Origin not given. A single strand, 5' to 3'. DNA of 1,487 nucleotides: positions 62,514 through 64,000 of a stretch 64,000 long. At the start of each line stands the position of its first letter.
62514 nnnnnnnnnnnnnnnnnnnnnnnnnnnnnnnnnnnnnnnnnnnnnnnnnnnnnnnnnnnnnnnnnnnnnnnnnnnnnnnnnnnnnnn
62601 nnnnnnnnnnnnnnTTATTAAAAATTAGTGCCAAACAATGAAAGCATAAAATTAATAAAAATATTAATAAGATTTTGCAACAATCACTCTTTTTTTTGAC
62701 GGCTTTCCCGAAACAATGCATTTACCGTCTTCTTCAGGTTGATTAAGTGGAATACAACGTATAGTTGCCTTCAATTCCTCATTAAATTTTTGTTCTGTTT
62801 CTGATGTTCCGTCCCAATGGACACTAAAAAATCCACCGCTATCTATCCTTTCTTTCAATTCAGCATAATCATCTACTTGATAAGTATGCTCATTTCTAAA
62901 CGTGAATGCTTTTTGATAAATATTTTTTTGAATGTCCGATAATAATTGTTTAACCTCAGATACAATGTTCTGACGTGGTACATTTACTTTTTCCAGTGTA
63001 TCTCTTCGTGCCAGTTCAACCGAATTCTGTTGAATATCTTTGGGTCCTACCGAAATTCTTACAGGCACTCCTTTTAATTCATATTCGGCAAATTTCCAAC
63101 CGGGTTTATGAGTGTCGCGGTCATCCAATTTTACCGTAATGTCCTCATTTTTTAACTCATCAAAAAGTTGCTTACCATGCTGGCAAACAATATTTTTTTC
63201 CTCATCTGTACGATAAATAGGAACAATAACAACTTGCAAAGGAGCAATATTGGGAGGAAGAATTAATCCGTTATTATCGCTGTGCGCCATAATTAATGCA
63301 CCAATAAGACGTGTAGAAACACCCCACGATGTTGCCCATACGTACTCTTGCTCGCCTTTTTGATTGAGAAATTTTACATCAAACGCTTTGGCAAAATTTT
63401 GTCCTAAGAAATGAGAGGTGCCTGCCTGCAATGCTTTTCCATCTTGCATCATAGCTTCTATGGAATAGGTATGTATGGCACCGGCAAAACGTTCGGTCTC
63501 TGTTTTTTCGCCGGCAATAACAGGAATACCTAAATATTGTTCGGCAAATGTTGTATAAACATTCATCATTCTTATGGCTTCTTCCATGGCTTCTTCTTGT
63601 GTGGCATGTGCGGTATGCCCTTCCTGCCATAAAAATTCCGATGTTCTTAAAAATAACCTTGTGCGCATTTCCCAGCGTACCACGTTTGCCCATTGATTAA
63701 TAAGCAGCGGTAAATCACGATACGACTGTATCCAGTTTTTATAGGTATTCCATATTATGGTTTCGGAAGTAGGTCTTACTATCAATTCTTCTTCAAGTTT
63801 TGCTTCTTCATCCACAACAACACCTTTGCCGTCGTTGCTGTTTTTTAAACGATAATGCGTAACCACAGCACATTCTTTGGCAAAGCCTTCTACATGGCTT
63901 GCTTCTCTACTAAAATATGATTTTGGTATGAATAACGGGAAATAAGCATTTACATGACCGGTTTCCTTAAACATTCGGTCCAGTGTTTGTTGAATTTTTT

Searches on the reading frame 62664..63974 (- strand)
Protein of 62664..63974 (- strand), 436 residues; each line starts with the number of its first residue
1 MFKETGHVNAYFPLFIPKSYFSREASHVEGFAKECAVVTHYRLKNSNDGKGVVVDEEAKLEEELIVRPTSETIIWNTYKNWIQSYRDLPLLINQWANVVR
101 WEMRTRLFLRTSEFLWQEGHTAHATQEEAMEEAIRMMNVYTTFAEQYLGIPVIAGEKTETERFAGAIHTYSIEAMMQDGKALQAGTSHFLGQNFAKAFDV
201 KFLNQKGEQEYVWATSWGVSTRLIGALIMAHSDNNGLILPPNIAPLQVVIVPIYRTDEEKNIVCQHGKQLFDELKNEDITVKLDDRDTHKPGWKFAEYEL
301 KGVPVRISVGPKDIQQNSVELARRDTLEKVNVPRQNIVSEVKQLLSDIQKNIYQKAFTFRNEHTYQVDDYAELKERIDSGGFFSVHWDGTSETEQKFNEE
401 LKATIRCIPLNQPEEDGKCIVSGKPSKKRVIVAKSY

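Call 12: search_protein_families(library=pfam, proteins=[window:62664-63974:-], max_evalue=0.01)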
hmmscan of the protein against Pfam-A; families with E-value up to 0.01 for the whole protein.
window:62664-63974:- (436 aa): 5 families
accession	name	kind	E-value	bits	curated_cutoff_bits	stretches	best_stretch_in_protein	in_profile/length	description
PF09180.16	ProRS-C_1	-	7.7e-22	77.7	31.5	1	370-436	1-71/71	Prolyl-tRNA synthetase, C-terminal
PF00587.30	tRNA-synt_2b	-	8.2e-22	78.6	29.3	1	59-228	6-176/179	tRNA synthetase class II core domain (G, H, P, S and T)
PF03129.25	HGTP_anticodon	-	8.2e-20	71.2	21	1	247-343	1-93/94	Anticodon binding domain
PF18766.7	SWI2_SNF2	-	0.00078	19.6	26.7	1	122-183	127-187/221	SWI2/SNF2 ATPase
PF09367.16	CpeS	-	0.0053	17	23.3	0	352-420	34-101/170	CpeS-like protein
